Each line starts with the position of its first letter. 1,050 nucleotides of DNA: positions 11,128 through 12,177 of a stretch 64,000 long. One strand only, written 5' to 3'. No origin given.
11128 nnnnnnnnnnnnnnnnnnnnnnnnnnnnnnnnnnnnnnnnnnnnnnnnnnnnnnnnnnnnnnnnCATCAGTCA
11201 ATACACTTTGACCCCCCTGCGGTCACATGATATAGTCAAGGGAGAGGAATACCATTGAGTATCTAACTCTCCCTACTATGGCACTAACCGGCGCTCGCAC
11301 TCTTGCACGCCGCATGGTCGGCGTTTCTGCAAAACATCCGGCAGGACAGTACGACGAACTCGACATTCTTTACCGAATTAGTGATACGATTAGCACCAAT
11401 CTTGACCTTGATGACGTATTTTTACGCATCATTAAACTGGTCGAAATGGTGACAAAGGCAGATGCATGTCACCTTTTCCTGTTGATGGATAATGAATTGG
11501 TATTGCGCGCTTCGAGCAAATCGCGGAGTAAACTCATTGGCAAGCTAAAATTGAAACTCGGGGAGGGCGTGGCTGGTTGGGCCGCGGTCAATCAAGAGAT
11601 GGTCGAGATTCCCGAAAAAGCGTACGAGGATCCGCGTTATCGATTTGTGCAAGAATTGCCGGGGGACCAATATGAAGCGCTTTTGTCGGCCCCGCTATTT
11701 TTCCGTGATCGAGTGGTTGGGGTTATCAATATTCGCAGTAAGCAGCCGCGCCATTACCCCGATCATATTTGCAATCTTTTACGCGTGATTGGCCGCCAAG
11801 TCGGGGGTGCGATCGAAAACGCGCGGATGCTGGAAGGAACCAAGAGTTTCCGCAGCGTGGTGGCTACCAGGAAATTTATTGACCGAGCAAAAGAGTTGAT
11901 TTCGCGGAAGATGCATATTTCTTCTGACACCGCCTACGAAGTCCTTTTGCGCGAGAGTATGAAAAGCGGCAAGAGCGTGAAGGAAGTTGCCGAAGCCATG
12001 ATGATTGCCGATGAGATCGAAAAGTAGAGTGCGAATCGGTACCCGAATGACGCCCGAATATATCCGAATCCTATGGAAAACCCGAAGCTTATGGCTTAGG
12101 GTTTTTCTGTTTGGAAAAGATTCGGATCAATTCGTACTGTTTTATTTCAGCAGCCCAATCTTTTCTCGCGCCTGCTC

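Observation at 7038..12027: Paralogous GAF-ANTAR regulators with an identical 19-nt leader bracketing a large secreted repeat protein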

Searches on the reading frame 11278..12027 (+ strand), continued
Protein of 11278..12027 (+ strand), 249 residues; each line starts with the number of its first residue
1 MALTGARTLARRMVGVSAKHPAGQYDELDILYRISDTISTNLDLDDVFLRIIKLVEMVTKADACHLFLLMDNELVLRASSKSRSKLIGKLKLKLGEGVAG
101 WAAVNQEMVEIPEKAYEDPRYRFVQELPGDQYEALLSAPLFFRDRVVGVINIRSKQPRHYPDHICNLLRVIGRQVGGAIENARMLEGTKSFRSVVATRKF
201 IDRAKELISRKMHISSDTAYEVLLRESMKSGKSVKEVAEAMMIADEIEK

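Call 27: find_related_loci(query=A2, collection=metagenome_contigs, flank=3000)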
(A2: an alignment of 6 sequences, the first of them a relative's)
Query A2 (249 aa) in metagenome_contigs; peptide patterns used: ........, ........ (x = any residue, [..] = any of these).
579 stretches matched a pattern; 56 encode a relative of the query (tblastn E <= 1e-3); 56 distinct loci.
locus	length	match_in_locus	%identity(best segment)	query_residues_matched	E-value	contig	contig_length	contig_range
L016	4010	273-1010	83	4-249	1e-139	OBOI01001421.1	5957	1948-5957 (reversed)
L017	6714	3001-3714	66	12-249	2e-107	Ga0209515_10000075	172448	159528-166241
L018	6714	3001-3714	66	12-249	2e-107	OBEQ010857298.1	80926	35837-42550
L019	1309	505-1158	43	27-244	9e-61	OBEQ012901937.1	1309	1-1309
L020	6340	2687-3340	43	27-244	6e-58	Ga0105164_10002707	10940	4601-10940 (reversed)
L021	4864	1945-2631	40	19-248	7e-57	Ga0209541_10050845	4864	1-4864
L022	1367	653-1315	41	27-247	8e-57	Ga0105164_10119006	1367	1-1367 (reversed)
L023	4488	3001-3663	41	27-247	6e-52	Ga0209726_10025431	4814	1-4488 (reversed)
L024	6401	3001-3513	49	27-194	1e-47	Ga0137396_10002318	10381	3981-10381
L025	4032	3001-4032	48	27-200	2e-47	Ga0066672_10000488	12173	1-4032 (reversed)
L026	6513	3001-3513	49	27-194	2e-47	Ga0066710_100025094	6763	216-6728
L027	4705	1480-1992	49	27-194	2e-47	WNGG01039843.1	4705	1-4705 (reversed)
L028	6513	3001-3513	48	27-194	1e-47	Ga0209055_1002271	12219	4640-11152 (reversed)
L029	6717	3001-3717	37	26-247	1e-47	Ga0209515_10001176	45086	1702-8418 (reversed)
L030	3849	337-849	48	27-194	5e-47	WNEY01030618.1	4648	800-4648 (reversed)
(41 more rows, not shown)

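Call 29: find_encoding_contigs(protein=P0005, flank=3000, max_places=3)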
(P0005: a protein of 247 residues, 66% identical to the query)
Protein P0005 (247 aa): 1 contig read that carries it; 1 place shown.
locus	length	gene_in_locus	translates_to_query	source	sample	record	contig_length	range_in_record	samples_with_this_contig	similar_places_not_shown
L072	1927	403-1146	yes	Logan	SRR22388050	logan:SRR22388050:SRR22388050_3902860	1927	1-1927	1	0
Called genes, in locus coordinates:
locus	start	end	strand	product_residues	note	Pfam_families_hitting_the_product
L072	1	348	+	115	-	?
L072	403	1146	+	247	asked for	PF13185:GAF_2, PF01590:GAF, PF13492:GAF_3, PF03861:ANTAR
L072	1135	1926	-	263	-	?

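Call 30: find_encoding_contigs(protein=P0006, flank=3000, max_places=3)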
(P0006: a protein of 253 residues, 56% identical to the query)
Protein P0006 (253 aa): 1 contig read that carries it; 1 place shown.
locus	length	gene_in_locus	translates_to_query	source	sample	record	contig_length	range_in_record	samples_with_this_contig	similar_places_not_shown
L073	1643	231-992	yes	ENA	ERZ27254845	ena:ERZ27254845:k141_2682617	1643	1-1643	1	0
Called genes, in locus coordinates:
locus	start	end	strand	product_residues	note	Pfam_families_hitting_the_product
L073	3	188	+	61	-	?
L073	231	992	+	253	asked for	PF01590:GAF, PF13185:GAF_2, PF13492:GAF_3, PF03861:ANTAR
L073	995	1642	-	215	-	?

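Call 38: search_solved_structures(query=window:11278-12027:+, max_evalue=1, show_alignments=5)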
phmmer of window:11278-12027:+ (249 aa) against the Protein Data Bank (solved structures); distinct sequences matched with E-value up to 1: 23.
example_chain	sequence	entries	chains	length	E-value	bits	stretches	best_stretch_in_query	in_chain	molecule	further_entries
3e0y_A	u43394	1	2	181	6e-19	71.9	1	26-180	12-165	Conserved domain protein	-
3ci6_A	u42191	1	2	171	3.2e-16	63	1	27-183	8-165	Phosphoenolpyruvate-protein phosphotransferase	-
3trc_A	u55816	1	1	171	1.4e-13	54.3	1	28-163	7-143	Phosphoenolpyruvate-protein phosphotransferase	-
4mcw_A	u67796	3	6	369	2.3e-11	47.1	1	27-228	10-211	Metal dependent phosphohydrolase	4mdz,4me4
1ykd_A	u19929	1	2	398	5.7e-11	45.8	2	60-164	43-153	adenylate cyclase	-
1mc0_A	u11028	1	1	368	2.4e-09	40.5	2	29-153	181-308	3',5'-cyclic nucleotide phosphodiesterase 2A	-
3ibj_A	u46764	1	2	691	1.4e-08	38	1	29-153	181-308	cGMP-dependent 3',5'-cyclic phosphodiesterase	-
9lrn_A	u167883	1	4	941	3.2e-08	36.8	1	29-153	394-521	cGMP-dependent 3',5'-cyclic phosphodiesterase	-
3jab_B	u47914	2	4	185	1.4e-05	28.1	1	29-154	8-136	GafB domain of phosphodiesterase 2A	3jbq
2zmf_A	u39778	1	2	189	1.7e-05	27.9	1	22-155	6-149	cAMP and cAMP-inhibited cGMP 3',5'-cyclic phosphodiesterase 10A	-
5w10_A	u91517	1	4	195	8.6e-05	25.6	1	37-154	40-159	cGMP-specific phosphodiesterase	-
6wsh_A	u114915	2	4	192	0.0039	20.2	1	195-246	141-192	Response regulator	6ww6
3lfv_A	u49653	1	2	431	0.0042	20.1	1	27-155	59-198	cGMP-specific 3',5'-cyclic phosphodiesterase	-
3mf0_A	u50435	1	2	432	0.0043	20.1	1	27-155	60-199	cGMP-specific 3',5'-cyclic phosphodiesterase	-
4g3k_A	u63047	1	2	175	0.006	19.6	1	27-176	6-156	Transcriptional regulator nlh1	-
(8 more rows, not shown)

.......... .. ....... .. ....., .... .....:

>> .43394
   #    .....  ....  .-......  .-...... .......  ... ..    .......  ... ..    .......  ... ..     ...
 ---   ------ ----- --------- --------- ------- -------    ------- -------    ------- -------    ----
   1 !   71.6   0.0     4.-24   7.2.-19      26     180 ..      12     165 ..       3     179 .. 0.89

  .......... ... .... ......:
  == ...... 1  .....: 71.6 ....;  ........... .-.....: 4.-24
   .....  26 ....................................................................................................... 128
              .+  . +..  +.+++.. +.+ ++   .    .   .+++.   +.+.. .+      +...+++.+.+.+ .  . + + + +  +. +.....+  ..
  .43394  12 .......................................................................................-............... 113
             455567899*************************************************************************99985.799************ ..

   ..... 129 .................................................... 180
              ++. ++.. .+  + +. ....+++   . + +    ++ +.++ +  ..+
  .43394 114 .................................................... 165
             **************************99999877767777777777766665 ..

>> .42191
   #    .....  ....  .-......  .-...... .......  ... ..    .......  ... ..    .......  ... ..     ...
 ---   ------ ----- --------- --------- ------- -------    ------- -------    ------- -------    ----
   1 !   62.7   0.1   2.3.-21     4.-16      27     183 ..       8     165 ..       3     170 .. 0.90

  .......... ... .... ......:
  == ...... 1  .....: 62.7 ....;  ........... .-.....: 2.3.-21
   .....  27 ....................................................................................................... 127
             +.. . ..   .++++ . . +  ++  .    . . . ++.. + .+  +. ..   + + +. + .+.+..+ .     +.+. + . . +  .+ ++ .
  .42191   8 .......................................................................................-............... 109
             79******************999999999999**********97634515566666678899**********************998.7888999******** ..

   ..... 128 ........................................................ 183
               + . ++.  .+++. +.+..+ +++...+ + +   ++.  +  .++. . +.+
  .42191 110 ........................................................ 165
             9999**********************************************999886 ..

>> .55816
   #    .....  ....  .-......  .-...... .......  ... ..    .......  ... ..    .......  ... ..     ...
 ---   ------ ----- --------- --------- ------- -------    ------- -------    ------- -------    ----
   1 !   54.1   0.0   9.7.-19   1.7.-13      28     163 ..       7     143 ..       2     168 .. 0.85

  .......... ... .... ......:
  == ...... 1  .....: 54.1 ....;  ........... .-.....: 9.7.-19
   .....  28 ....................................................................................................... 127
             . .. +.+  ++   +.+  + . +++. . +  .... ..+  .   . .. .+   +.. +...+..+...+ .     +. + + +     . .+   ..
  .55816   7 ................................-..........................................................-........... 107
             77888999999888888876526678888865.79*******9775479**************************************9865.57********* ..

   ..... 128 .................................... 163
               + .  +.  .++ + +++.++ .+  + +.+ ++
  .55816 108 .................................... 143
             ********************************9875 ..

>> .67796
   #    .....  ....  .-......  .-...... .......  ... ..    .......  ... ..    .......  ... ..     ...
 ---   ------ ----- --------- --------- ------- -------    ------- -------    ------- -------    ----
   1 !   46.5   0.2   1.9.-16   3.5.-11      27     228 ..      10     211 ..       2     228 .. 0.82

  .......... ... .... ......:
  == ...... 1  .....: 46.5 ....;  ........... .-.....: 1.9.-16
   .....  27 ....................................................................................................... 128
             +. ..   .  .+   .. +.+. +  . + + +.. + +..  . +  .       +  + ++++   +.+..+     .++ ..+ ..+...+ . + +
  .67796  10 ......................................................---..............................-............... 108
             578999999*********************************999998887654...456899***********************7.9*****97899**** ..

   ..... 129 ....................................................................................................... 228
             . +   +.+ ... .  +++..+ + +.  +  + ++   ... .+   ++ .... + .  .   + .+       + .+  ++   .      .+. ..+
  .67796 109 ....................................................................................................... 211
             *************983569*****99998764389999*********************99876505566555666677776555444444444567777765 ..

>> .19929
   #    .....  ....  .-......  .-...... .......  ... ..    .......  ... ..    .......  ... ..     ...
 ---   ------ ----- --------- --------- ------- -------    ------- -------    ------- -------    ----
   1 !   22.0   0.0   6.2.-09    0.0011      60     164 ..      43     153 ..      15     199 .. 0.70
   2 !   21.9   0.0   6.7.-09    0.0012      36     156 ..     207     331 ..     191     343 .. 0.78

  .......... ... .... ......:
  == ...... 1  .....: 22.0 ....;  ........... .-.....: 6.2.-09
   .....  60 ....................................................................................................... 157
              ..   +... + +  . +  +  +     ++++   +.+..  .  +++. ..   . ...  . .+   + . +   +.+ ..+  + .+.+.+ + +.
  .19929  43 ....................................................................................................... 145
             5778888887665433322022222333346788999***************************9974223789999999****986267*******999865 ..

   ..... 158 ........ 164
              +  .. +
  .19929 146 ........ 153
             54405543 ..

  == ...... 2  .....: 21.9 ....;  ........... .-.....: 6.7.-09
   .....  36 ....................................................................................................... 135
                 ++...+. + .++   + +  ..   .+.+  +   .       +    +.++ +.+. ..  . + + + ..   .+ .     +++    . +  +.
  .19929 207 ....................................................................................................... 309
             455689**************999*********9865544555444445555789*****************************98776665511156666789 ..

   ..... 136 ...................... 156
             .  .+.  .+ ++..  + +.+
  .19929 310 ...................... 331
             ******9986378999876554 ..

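Call 76: list_cluster_members(proteins=[P0002, P0003, P0004, P0006, P0121])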
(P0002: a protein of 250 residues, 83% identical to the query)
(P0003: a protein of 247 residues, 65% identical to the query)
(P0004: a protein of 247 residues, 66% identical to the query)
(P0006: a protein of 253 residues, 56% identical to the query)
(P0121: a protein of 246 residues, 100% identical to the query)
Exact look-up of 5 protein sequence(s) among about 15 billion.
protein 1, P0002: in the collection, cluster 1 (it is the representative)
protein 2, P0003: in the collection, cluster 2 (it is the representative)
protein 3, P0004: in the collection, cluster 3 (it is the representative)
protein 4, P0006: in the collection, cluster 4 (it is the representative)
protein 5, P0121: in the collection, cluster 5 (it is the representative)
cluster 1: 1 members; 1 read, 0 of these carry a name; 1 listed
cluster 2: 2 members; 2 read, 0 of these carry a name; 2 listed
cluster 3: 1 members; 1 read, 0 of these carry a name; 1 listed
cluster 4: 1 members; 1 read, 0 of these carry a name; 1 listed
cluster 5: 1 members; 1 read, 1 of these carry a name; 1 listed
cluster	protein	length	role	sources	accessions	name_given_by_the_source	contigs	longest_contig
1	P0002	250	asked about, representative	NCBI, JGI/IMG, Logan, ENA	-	-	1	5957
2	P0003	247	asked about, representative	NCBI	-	-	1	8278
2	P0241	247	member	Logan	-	-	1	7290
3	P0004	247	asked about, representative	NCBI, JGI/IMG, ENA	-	-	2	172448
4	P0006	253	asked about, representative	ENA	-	-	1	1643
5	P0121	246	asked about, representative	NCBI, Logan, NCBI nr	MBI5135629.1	GAF and ANTAR domain-containing protein [Candidatus Uhrbacteria bacterium]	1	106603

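Call 77: find_encoding_contigs(protein=P0241, flank=3000, max_places=2)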
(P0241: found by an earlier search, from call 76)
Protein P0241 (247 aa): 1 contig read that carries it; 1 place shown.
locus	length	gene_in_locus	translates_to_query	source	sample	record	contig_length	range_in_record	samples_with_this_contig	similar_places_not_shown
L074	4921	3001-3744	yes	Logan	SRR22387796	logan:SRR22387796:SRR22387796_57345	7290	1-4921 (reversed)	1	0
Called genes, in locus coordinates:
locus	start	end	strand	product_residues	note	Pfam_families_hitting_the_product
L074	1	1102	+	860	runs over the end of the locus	-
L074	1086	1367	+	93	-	-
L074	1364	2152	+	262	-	PF01177:Asp_Glu_race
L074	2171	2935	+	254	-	PF02673:BacA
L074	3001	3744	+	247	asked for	PF13185:GAF_2, PF01590:GAF, PF13492:GAF_3, PF03861:ANTAR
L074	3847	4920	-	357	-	?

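Call 78: predict_structure(alignment_id=A6)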
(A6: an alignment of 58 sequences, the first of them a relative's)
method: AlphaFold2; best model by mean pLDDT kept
length: 249 residues; sequences in the alignment: 58
mean_pLDDT: 85.0   pTM: 0.67
mean pLDDT of the five models: 85.0, 85.0, 83.3, 82.9, 82.1
residues with pLDDT >= 90: 152; 70-90: 59; 50-70: 18; < 50: 20
segments of 3 or more residues with pLDDT < 50: 1-20
pLDDT, mean of each block of 10 residues (from residue 1): 40 44 68 84 83 93 95 93 81 94 96 92 66 95 96 95 93 93 78 82 95 95 95 93 90
secondary structure, 60 per line:
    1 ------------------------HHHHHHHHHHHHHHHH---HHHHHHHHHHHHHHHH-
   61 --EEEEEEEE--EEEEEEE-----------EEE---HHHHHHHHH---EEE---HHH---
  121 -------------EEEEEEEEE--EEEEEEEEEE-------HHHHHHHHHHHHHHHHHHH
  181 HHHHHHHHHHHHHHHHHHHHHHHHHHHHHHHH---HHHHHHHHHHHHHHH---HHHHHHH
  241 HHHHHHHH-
elements in order: H25-40 H44-59 E63-70 E73-79 E91-93 H97-105 E109-111 E134-142 E145-154 H162-212 H216-230 H234-248

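Call 81: fold_search(model_id=the predicted structure, library=pdb)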
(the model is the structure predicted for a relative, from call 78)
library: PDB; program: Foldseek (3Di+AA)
matches with E <= 10: 1063; with E <= 0.001: 445
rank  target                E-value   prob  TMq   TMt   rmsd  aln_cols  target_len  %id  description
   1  3ci6_A                4.7e-13  1.00  0.58  0.89   1.7       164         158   26  Crystal structure of the GAF domain from Acinetobacter phosphoenolpyruvate-protein phosphotransferase (released 2008-05-13)
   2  3ci6_B                6.3e-13  1.00  0.58  0.84   2.3       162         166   27  Crystal structure of the GAF domain from Acinetobacter phosphoenolpyruvate-protein phosphotransferase (released 2008-05-13)
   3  3trc                  2.9e-12  1.00  0.60  0.88   1.8       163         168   26  Structure of the GAF domain from a phosphoenolpyruvate-protein phosphotransferase (ptsP) from Coxiella burnetii (released 2011-09-28)
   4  4mcw_B                2.9e-12  1.00  0.59  0.42  10.7       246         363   22  Crystal structure of a HD-GYP domain (a cyclic-di-GMP phosphodiesterase) containing a tri-nuclear metal centre (released 2014-02-19)
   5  4mcw_A                4.9e-12  1.00  0.58  0.41   9.0       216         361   24  Crystal structure of a HD-GYP domain (a cyclic-di-GMP phosphodiesterase) containing a tri-nuclear metal centre (released 2014-02-19)
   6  5w10_A                3.8e-10  1.00  0.58  0.81   2.5       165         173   19  Lcd1 GAF domain in complex with cAMP ligand (released 2017-06-28)
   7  5w10_B                3.8e-10  1.00  0.59  0.82   2.8       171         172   19  Lcd1 GAF domain in complex with cAMP ligand (released 2017-06-28)
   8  3e0y_A                4.8e-10  1.00  0.52  0.81   3.9       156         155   26  The crystal structure of a conserved domain from a protein of Geobacter sulfurreducens PCA (released 2008-09-30)
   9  3ibj_A                5.1e-10  1.00  0.56  0.23   8.4       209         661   20  X-ray structure of PDE2A (released 2009-10-27)
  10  5w10_D                1.0e-09  1.00  0.57  0.81   3.4       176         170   21  Lcd1 GAF domain in complex with cAMP ligand (released 2017-06-28)
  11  5w10_C                1.5e-09  1.00  0.57  0.81   3.5       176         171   20  Lcd1 GAF domain in complex with cAMP ligand (released 2017-06-28)
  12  3e0y_B                2.6e-09  1.00  0.52  0.83   3.6       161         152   25  The crystal structure of a conserved domain from a protein of Geobacter sulfurreducens PCA (released 2008-09-30)
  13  1ykd_A                3.1e-09  1.00  0.51  0.34   5.2       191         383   19  Crystal Structure of the Tandem GAF Domains from a Cyanobacterial Adenylyl Cyclase: Novel Modes of Ligand-Binding and  (released 2005-02-22)
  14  8ugs_B                3.7e-09  1.00  0.55  0.19   7.3       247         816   19  Cryo-EM structure of bovine phosphodiesterase 6 bound to cGMP (released 2024-01-17)
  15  3lfv_B                3.9e-09  1.00  0.60  0.41  12.6       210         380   20  crystal structure of unliganded PDE5A GAF domain (released 2010-09-22)
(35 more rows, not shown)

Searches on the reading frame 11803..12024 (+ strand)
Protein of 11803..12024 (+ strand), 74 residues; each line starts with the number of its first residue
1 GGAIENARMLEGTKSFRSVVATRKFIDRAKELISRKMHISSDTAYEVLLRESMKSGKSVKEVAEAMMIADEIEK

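Call 40: search_solved_structures(query=window:11803-12024:+, max_evalue=10, show_alignments=4)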
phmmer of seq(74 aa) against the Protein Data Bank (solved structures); distinct sequences matched with E-value up to 10: 5.
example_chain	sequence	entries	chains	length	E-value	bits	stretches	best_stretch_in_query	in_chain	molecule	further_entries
6wsh_A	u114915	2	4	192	0.00046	23.7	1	20-71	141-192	Response regulator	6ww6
6hmj_A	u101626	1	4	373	0.023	18.3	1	10-67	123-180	Putative PAS/PAC sensor protein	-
1s8n_A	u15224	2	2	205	0.028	18.1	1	10-67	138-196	putative antiterminator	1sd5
8vd6_A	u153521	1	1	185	0.22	15.3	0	4-72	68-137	CAP REPEAT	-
4akk_A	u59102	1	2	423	1.6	12.6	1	14-68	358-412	NITRATE REGULATORY PROTEIN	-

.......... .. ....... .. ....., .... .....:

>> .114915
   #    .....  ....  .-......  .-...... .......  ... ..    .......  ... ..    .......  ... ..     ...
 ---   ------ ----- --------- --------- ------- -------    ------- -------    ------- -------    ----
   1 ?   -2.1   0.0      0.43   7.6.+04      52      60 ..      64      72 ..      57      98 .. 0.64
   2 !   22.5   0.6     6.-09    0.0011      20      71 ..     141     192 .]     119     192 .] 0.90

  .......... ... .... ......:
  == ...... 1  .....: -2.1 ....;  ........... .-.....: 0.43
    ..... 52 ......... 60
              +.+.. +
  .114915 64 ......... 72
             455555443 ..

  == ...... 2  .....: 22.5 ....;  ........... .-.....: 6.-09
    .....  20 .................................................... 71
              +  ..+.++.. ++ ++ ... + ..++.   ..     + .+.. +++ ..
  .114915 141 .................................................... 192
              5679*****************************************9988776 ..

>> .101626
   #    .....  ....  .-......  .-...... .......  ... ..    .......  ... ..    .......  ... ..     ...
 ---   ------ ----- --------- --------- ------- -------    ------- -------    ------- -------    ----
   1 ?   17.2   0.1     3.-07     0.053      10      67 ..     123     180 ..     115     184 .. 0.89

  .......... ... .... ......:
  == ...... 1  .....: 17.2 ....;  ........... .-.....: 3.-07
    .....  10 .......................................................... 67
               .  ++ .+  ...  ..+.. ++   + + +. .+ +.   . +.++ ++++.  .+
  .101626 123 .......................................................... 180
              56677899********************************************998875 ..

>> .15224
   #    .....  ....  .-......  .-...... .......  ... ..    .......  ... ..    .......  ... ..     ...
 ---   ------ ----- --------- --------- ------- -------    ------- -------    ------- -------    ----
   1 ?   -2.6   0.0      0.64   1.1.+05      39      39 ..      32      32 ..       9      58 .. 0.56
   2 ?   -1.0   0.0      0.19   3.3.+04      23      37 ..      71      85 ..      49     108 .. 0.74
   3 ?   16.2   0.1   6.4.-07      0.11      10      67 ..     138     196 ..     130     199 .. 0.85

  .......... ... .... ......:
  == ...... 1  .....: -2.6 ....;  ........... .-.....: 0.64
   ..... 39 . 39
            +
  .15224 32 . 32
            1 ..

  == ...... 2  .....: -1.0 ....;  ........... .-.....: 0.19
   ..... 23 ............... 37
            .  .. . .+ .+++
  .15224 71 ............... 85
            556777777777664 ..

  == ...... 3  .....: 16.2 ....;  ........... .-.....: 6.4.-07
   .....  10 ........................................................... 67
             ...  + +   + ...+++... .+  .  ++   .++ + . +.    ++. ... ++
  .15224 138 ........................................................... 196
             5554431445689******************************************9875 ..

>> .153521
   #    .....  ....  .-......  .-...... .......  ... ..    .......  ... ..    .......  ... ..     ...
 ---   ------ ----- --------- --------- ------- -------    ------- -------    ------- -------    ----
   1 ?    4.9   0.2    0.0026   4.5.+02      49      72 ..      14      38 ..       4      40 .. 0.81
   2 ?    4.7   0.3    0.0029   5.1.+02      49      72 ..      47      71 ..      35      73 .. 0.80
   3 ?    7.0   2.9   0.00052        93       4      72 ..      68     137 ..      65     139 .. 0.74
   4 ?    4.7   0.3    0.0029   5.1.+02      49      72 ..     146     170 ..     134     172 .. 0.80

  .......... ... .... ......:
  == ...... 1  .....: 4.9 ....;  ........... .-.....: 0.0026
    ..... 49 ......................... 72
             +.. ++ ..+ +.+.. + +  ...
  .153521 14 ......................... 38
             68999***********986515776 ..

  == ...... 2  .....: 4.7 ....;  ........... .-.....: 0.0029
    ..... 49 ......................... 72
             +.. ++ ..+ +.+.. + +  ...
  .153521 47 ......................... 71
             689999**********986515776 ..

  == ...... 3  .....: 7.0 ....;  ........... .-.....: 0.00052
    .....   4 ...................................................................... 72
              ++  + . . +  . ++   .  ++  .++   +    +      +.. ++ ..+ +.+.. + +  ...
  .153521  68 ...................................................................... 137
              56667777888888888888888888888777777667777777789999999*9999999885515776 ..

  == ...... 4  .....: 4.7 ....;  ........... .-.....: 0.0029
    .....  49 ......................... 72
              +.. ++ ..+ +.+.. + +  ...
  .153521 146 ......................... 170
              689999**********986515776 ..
